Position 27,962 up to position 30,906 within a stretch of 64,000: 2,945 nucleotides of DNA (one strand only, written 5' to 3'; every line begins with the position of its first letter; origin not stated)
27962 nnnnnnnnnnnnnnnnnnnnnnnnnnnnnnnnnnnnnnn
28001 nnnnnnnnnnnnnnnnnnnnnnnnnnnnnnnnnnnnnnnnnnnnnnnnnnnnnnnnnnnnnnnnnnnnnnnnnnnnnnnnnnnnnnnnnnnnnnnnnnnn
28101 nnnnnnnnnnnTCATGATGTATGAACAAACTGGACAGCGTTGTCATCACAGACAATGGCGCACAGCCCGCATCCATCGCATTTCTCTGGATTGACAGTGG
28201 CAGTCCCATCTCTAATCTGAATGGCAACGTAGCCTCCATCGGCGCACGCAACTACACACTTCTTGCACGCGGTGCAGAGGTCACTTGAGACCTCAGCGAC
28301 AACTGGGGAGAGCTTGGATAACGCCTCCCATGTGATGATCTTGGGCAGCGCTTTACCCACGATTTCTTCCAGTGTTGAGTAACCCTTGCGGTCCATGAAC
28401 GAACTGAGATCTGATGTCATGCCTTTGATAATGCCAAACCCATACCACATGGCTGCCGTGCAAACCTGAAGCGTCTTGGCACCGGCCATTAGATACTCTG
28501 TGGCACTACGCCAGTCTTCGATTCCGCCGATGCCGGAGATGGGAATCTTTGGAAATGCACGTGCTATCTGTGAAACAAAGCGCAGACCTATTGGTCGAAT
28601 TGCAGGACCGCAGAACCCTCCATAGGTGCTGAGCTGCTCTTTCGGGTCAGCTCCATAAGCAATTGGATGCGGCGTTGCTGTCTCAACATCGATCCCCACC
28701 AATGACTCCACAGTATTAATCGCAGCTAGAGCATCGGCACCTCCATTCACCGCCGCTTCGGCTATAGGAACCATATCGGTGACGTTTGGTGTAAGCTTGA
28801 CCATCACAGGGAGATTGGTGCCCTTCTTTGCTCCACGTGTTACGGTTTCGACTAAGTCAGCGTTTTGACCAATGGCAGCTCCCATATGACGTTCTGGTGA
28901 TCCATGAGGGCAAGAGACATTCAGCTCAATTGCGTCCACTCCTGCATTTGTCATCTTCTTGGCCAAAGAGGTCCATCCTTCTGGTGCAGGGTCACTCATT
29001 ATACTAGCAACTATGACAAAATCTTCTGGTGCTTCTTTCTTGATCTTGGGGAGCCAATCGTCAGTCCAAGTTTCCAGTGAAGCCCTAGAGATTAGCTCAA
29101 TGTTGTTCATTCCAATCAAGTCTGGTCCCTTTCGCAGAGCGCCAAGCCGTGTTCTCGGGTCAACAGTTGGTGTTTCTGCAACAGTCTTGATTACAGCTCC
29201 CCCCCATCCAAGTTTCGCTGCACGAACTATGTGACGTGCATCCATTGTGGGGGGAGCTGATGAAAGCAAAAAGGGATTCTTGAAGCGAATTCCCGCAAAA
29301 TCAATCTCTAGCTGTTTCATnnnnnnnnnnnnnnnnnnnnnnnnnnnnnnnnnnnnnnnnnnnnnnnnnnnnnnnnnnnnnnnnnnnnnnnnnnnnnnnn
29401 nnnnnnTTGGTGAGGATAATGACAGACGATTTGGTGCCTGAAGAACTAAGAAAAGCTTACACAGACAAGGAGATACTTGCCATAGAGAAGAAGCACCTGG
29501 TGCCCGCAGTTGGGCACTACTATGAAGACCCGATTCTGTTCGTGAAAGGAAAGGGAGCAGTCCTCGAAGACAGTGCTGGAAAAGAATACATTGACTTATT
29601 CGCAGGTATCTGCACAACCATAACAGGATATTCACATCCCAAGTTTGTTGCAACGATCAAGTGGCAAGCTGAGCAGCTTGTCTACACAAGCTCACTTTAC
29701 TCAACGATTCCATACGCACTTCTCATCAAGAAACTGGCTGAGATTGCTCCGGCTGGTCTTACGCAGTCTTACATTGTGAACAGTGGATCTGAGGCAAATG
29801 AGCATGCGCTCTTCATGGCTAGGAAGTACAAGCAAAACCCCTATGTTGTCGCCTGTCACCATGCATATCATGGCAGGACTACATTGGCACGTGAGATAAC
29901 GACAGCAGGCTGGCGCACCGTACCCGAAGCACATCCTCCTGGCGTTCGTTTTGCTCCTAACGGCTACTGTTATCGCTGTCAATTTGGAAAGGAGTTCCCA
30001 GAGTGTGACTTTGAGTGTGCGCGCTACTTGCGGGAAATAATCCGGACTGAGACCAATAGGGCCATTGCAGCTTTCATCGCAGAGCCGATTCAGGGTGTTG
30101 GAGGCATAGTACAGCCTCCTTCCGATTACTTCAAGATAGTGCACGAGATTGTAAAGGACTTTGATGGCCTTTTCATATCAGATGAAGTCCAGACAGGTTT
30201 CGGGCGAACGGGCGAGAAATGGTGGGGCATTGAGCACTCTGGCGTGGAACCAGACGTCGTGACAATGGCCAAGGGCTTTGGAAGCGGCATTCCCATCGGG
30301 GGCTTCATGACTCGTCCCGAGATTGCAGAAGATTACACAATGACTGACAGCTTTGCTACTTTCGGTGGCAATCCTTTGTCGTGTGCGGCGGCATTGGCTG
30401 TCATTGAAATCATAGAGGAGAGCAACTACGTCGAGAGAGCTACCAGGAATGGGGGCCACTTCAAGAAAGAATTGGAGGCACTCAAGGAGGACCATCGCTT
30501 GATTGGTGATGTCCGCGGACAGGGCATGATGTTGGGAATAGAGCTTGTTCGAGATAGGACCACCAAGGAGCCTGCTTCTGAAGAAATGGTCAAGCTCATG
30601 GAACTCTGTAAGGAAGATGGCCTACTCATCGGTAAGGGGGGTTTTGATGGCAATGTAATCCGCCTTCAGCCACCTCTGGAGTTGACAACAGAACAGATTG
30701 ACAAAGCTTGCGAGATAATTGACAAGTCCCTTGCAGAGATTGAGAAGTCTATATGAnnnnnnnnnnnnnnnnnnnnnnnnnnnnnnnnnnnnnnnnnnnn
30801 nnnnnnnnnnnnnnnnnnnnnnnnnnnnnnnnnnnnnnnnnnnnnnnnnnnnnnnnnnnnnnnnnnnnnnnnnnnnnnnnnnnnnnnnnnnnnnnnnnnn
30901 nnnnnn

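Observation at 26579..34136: Near-complete reductive pyrimidine catabolic cluster with a PreA-like subunit but no PreT partner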

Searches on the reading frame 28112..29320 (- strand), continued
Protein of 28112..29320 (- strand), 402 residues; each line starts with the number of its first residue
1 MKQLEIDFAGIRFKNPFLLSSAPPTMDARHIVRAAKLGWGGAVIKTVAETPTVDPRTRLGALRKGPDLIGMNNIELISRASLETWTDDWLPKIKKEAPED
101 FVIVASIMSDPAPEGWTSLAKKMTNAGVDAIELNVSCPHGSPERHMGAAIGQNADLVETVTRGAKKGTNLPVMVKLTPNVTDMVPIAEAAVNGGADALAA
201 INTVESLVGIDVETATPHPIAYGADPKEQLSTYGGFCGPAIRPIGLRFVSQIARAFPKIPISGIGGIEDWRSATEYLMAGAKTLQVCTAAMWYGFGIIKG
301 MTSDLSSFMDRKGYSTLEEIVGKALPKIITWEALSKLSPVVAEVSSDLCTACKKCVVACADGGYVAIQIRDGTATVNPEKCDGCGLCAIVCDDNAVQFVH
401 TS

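Call 74: find_encoding_contigs(protein=P0242, flank=8000, max_places=2)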
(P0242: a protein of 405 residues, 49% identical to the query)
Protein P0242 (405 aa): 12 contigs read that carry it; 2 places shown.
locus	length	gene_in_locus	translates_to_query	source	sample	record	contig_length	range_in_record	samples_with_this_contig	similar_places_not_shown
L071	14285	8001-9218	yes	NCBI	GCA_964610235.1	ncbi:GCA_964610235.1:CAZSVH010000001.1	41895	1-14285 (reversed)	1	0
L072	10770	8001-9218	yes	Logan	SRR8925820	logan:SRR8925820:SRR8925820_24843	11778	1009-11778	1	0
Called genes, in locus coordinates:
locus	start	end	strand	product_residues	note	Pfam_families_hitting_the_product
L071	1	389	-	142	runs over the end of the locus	-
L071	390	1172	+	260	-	-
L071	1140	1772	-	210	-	PF02353:CMAS, PF01135:PCMT, PF01209:Ubie_methyltran, PF13489:Methyltransf_23, PF13847:Methyltransf_31, PF13649:Methyltransf_25, PF08241:Methyltransf_11, PF08242:Methyltransf_12, +1 more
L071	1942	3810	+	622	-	-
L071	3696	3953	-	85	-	-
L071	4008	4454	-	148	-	PF13630:SdpI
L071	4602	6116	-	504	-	PF00939:Na_sulph_symp, PF03600:CitMHS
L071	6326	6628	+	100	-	PF03692:CxxCxxCC (weak)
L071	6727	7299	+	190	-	PF00210:Ferritin, PF02915:Rubrerythrin, PF21349:RUBY_RBDX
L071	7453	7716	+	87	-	-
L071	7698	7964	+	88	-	PF02830:V4R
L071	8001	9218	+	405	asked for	PF01180:DHO_dh, PF01207:Dus, PF00037:Fer4 (faint), PF12837:Fer4_6 (faint), PF03060:NMO (weak), PF12797:Fer4_2 (faint), PF13237:Fer4_10 (weak), PF14697:Fer4_21, +1 more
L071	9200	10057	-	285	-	PF00753:Lactamase_B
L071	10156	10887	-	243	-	-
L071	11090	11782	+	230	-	PF01891:CbiM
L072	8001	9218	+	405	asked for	PF01180:DHO_dh, PF01207:Dus, PF00037:Fer4 (faint), PF12837:Fer4_6 (faint), PF03060:NMO (weak), PF12797:Fer4_2 (faint), PF13237:Fer4_10 (weak), PF14697:Fer4_21, +1 more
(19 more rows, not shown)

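Call 75: find_encoding_contigs(protein=P0246, flank=8000, max_places=2)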
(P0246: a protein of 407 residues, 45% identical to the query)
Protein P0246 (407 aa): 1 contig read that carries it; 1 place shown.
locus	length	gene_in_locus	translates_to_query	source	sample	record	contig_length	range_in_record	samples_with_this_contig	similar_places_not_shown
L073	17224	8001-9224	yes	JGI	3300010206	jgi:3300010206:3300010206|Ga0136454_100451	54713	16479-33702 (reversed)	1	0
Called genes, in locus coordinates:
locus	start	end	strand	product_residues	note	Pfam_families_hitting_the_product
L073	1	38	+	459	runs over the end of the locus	PF07969:Amidohydro_3 (weak), PF01979:Amidohydro_1, PF07969:Amidohydro_3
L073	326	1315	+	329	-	PF09084:NMT1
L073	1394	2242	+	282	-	PF00005:ABC_tran, PF13304:AAA_21 (faint)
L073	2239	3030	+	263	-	PF00528:BPD_transp_1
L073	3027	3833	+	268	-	PF00528:BPD_transp_1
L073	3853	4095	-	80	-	-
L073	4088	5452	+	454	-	-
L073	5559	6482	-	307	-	PF03547:Mem_trans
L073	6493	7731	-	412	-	PF04389:Peptidase_M28, PF01546:Peptidase_M20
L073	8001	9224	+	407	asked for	PF01180:DHO_dh, PF01207:Dus (faint), PF12837:Fer4_6 (faint), PF12797:Fer4_2 (faint), PF13237:Fer4_10 (faint), PF14697:Fer4_21, PF12838:Fer4_7 (weak), PF00037:Fer4 (weak)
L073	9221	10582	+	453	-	PF01979:Amidohydro_1, PF07969:Amidohydro_3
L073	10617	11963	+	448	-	PF00202:Aminotran_3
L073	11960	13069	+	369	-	PF00465:Fe-ADH, PF13685:Fe-ADH_2, PF25137:ADH_Fe_C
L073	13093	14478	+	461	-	PF00370:FGGY_N, PF02782:FGGY_C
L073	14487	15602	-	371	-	PF00990:GGDEF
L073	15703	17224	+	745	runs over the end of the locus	-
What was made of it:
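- Closest known: Extended Pyd pathway, uracil to acetyl-CoA, in Bacillus megaterium. Different: The one bacterial-looking PreA-only cluster I read (L073) has an M20 peptidase in that position (call 75).
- A PreA-only pyd cluster also occurs on a bacterial-looking contig (L073, call 75), so the PreA-only gene arrangement is not confined to Asgard archaea.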

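Call 82: predict_structure(alignment_id=A2)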
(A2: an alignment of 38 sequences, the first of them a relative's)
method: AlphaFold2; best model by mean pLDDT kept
length: 402 residues; sequences in the alignment: 38
mean_pLDDT: 95.4   pTM: 0.92
mean pLDDT of the five models: 95.4, 94.7, 94.5, 94.1, 94.0
residues with pLDDT >= 90: 360; 70-90: 41; 50-70: 1; < 50: 0
segments of 3 or more residues with pLDDT < 50: none
pLDDT, mean of each block of 10 residues (from residue 1): 94 98 97 98 96 88 94 93 98 98 98 97 98 90 86 98 98 97 97 98 92 91 87 95 98 98 98 99 98 98 98 98 97 83 96 98 96 95 95 95 77
secondary structure, 60 per line:
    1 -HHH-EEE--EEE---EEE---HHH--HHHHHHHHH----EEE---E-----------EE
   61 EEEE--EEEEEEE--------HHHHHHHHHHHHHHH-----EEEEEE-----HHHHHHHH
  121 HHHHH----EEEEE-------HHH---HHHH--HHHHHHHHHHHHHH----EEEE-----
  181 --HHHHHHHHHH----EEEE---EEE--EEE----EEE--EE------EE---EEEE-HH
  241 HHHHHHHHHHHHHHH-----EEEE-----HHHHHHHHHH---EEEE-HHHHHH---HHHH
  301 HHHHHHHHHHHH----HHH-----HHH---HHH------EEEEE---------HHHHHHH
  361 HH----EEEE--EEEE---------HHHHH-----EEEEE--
elements in order: E6-8 E11-13 E17-19 H28-36 E41-43 E59-64 E67-73 H82-96 E102-107 H113-125 E130-134 H148-151 H154-167 E172-175 H183-192 E197-200 E204-206 E209-211 E216-218 E234-237 H239-255 E261-264 H270-279 E283-286 H288-293 H297-312 E340-344 H354-362 E367-370 E373-376 H386-390 E396-400

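Call 85: fold_search(model_id=the predicted structure, library=pdb)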
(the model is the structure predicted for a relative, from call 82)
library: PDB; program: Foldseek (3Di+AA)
matches with E <= 10: 1968; with E <= 0.001: 1321
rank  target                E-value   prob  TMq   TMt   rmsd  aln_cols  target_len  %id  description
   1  1gth_C                6.4e-45  1.00  0.90  0.36   8.5       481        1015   33  DIHYDROPYRIMIDINE DEHYDROGENASE (DPD) FROM PIG, TERNARY COMPLEX WITH NADPH AND 5-IODOURACIL (released 2002-04-11)
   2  1gth_B                2.0e-44  1.00  0.89  0.36   8.5       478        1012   33  DIHYDROPYRIMIDINE DEHYDROGENASE (DPD) FROM PIG, TERNARY COMPLEX WITH NADPH AND 5-IODOURACIL (released 2002-04-11)
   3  1gth_A                3.3e-44  1.00  0.90  0.36   8.5       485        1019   32  DIHYDROPYRIMIDINE DEHYDROGENASE (DPD) FROM PIG, TERNARY COMPLEX WITH NADPH AND 5-IODOURACIL (released 2002-04-11)
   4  7ljt_C                8.9e-44  1.00  0.91  0.37   6.7       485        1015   32  Porcine Dihydropyrimidine Dehydrogenase (DPD) soaked with 5-Ethynyluracil (5EU), NADPH - 20 minutes (released 2021-04-07)
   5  8f6n_A                5.7e-42  1.00  0.89  0.37   6.9       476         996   32  Dihydropyrimidine Dehydrogenase (DPD) C671S Mutant Soaked with Thymine Quasi-Anaerobically (released 2023-02-01)
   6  7ljt_D                6.1e-42  1.00  0.89  0.36   6.6       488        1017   32  Porcine Dihydropyrimidine Dehydrogenase (DPD) soaked with 5-Ethynyluracil (5EU), NADPH - 20 minutes (released 2021-04-07)
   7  7m32_A                6.1e-42  1.00  0.88  0.36   8.4       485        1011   31  Dihydropyrimidine Dehydrogenase (DPD) C671A Mutant Soaked with Uracil and NADPH Anaerobically (released 2021-06-09)
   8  8f5w_A                7.8e-42  1.00  0.89  0.36   6.8       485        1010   31  Dihydropyrimidine Dehydrogenase (DPD) C671S Mutant Soaked with Dihydrothymine and NADPH Quasi-Anaerobically (released 2023-02-01)
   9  8f5w_C                7.8e-42  1.00  0.89  0.36   6.9       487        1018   31  Dihydropyrimidine Dehydrogenase (DPD) C671S Mutant Soaked with Dihydrothymine and NADPH Quasi-Anaerobically (released 2023-02-01)
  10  1h7w_D                9.3e-42  1.00  0.89  0.36   6.6       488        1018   32  Dihydropyrimidine dehydrogenase (DPD) from pig (released 2001-02-23)
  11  1h7w_A                9.9e-42  1.00  0.89  0.36   7.3       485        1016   32  Dihydropyrimidine dehydrogenase (DPD) from pig (released 2001-02-23)
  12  7ljt_B                1.5e-41  1.00  0.87  0.36   8.4       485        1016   32  Porcine Dihydropyrimidine Dehydrogenase (DPD) soaked with 5-Ethynyluracil (5EU), NADPH - 20 minutes (released 2021-04-07)
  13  1h7x_A                1.6e-41  1.00  0.89  0.36   7.2       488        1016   31  Dihydropyrimidine dehydrogenase (DPD) from pig, ternary complex of a mutant enzyme (C671A), NADPH and 5-fluorouracil (released 2001-02-23)
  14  1gte_A                1.6e-41  1.00  0.87  0.36   8.3       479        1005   32  DIHYDROPYRIMIDINE DEHYDROGENASE (DPD) FROM PIG, BINARY COMPLEX WITH 5-IODOURACIL (released 2002-04-11)
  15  7m31_C                1.7e-41  1.00  0.89  0.36   6.7       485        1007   30  Dihydropyrimidine Dehydrogenase (DPD) C671S Mutant Soaked with Thymine and NADPH Anaerobically (released 2021-06-09)
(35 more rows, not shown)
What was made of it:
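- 28112..29320 (-): PreA-type DPD catalytic subunit: an FMN TIM-barrel plus one C-terminal 2x[4Fe-4S] ferredoxin domain. It has no Fer4_20 domain and no FAD/NAD(P)H domain. The AF2 model has pLDDT 95.4, with TM 0.87-0.91 to pig DPD and 0.69 to DHOD B (calls 82, 85).
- On Reductive pyrimidine degradation (Pyd) gene cluster: TM is about 0.9 (call 85).
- The fold matches at TM about 0.9 to pig DPD (call 85).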

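Call 86: find_encoding_contigs(protein=P0244, flank=8000, max_places=2)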
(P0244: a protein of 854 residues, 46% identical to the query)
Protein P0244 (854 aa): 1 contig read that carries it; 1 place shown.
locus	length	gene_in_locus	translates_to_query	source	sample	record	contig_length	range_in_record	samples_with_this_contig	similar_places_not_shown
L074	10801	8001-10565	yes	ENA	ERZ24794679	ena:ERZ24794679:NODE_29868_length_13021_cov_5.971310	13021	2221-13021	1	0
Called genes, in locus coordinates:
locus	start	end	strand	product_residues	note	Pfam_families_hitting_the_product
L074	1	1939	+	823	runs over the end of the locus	PF13191:AAA_16, PF14938:SNAP, PF13424:TPR_12, PF13432:TPR_16 (weak), PF17874:TPR_MalT, PF00515:TPR_1 (weak), PF13424:TPR_12, PF13424:TPR_12, +14 more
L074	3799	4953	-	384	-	-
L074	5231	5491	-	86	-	-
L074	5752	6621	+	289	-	PF00795:CN_hydrolase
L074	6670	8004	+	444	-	PF00202:Aminotran_3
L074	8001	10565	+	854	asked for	PF14691:Fer4_20, PF07992:Pyr_redox_2, PF12831:FAD_oxidored (weak), PF13450:NAD_binding_8, PF13738:Pyr_redox_3 (weak), PF01180:DHO_dh, PF12838:Fer4_7 (weak), PF14697:Fer4_21, +5 more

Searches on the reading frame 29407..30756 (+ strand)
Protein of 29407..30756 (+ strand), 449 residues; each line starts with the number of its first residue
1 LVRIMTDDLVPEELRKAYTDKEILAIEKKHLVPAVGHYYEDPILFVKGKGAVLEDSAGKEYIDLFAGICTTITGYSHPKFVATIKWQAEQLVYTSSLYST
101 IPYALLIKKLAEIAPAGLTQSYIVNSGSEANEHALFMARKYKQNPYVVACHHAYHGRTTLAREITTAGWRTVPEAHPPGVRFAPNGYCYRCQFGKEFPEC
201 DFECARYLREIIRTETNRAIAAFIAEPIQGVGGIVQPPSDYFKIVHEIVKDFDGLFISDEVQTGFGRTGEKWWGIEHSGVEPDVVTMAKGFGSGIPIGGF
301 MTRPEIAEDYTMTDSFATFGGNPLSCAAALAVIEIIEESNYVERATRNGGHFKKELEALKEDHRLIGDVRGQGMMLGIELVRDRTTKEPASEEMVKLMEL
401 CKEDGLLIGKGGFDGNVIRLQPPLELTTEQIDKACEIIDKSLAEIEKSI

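Call 3: search_protein_families(library=pfam, proteins=[window:29407-30756:+])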
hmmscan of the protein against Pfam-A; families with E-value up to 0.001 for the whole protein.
window:29407-30756:+ (449 aa): 1 family
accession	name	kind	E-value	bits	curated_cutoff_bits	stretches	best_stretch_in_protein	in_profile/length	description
PF00202.27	Aminotran_3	-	7.1e-99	331.7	30.5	1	42-441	10-402/403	Aminotransferase class-III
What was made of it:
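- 29407..30756 (+): Class-III (omega) aminotransferase. Inferred to convert beta-alanine or beta-aminoisobutyrate to malonate or methylmalonate semialdehyde. It is transcribed divergently from PreA. Pfam Aminotran_3 at 332 bits (call 3).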

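Call 4: search_protein_families(library=ncbifam, proteins=[window:29407-30756:+])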
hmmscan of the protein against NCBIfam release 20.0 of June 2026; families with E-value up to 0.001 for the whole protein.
window:29407-30756:+ (449 aa): 69 families (the best 25 are shown)
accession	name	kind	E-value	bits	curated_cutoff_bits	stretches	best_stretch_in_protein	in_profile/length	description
NF006228.0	PRK08360.1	equivalog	1.6e-112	376.4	608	1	22-447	5-429/443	aspartate aminotransferase family protein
NF005993.0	PRK08117.1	subfamily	1.3e-104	350.2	574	1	24-447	9-432/433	aspartate aminotransferase family protein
NF045634.1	LeuMetRace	equivalog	1.6e-98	330.3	800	1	31-447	13-429/432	leucine/methionine racemase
NF004426.0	PRK05769.1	equivalog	8.3e-98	328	552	1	21-444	18-439/441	acetyl ornithine aminotransferase family protein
NF004799.0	PRK06148.1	subfamily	9.1e-98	328.5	1128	1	16-447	581-1013/1015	hypothetical protein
TIGR00707.1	argD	subfamily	9.2e-92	307.8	410.05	1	37-441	5-379/381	acetylornithine/succinylornithine family transaminase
NF004800.0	PRK06149.1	equivalog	6.9e-91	305.7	973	1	18-444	544-970/972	aminotransferase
NF002874.0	PRK03244.1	equivalog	3.7e-90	302.6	457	1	37-446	21-396/399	acetylornithine transaminase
NF004718.0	PRK06062.1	subfamily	3.4e-89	299.4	472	1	41-447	38-451/454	hypothetical protein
NF004714.0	PRK06058.1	subfamily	1.2e-87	294.5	639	1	36-444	37-446/447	4-aminobutyrate--2-oxoglutarate transaminase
NF005376.0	PRK06918.1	equivalog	6e-87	291.9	676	1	28-445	23-444/451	4-aminobutyrate--2-oxoglutarate transaminase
NF005812.0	PRK07678.1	subfamily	8.3e-87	291.7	488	1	20-445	7-450/451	aminotransferase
TIGR00700.1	GABAtrnsam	equivalog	1e-86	291.2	506.65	1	42-443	16-419/420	4-aminobutyrate--2-oxoglutarate transaminase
NF006368.0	PRK08593.1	equivalog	1.6e-86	290.7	570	1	19-447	5-434/448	aspartate aminotransferase family protein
NF005102.0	PRK06541.1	equivalog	3.6e-80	269.7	574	1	36-447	28-458/460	aspartate aminotransferase family protein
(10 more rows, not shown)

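Call 53: search_solved_structures(query=window:29407-30756:+, max_evalue=1e-40)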
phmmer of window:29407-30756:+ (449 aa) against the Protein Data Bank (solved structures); distinct sequences matched with E-value up to 1e-40: 118 (the best 60 are shown).
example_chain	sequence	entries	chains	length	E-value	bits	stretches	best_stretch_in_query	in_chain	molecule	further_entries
6tor_A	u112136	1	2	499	1.5e-74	254.7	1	17-447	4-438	Ethanolamine-phosphate phospho-lyase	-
9wrf_A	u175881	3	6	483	2.7e-68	234.1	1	15-444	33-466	Broad substrate specificity amino-acid racemase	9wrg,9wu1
3oks_A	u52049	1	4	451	1.5e-67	231.7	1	26-441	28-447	4-aminobutyrate transaminase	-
9wqz_A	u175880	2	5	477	3.9e-66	227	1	21-443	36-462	Alanine/serine racemase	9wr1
3n5m_A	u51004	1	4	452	9.5e-66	225.7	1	43-432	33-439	Adenosylmethionine-8-amino-7-oxononanoate aminotransferase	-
3r4t_A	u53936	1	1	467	1.2e-65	225.4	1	40-443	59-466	4-aminobutyrate aminotransferase GabT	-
6s54_A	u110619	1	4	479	1.4e-64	221.8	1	39-442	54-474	Aspartate aminotransferase family protein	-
4ysn_A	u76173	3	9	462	9.7e-64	219.1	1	37-446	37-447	Putative 4-aminobutyrate aminotransferase | Isoleucine 2-epimerase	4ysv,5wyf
5wya_A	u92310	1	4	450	1e-63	219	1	37-446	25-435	Isoleucine 2-epimerase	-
5ll2_A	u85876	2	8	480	1.1e-63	218.9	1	37-446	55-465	Isoleucine 2-epimerase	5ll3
4ffc_A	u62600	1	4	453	1.5e-63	218.4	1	31-435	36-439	4-aminobutyrate aminotransferase (GabT)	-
4atp_A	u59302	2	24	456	9.9e-63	215.8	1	26-438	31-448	4-AMINOBUTYRATE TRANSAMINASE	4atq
8ht2_A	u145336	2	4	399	3.3e-61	210.7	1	36-443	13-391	Acetylornithine aminotransferase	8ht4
7vno_A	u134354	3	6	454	3.6e-61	210.6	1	39-443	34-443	454aa long hypothetical 4-aminobutyrate aminotransferase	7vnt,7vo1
3q8n_A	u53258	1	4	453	8.7e-61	209.4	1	32-445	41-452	4-aminobutyrate transaminase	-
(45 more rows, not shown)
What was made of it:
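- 29407..30756 (+): The best PDB match is human ethanolamine-phosphate phospho-lyase at 255 bits, followed by GABA transaminases (call 53).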
